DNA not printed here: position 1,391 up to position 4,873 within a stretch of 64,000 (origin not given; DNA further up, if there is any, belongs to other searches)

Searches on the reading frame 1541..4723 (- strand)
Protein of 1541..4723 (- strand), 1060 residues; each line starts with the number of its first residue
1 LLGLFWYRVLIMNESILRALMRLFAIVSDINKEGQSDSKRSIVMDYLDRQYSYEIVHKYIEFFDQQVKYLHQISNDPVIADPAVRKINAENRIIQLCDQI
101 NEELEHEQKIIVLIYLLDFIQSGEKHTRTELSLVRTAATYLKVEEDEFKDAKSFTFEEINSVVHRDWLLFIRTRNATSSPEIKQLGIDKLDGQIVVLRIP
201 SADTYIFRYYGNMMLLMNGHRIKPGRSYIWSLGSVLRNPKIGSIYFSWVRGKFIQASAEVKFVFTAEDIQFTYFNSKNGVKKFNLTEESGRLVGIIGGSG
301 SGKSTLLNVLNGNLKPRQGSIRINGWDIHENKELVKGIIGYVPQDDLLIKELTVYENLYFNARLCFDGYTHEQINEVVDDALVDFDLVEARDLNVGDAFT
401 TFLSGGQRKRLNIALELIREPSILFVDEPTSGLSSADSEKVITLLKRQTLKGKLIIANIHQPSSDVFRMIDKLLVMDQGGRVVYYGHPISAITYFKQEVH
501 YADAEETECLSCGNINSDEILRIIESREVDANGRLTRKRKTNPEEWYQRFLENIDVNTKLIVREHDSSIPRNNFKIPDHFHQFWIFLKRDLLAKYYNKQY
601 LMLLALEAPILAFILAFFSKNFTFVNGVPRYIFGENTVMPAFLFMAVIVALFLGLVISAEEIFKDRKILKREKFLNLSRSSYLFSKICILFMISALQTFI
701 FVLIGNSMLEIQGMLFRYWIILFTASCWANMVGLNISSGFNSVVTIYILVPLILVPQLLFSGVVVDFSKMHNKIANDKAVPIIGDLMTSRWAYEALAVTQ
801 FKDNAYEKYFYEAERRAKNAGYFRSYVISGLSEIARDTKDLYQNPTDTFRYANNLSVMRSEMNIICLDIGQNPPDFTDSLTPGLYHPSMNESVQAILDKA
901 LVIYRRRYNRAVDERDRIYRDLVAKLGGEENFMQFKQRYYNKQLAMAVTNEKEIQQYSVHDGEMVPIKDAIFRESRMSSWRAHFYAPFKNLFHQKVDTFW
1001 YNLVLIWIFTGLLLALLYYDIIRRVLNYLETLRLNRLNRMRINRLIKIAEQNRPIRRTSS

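Call 6: search_protein_families(library=pfam, proteins=[window:1541-4723:-], max_evalue=0.001)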
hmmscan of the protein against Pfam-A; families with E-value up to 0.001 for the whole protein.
window:1541-4723:- (1060 aa): 4 families
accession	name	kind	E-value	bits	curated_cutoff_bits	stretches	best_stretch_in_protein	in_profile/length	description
PF00005.33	ABC_tran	-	5.2e-32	111.7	25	1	281-431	2-137/137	ABC transporter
PF01061.29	ABC2_membrane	-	1.1e-19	71.3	26.9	1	581-800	1-210/211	ABC-2 type transporter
PF13304.12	AAA_21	-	0.00043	20.9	27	0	293-321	2-36/304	AAA domain, putative AbiEii toxin, Type IV TA system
PF03193.22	RsgA_GTPase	-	0.00046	20.5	30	0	269-322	84-138/174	RsgA GTPase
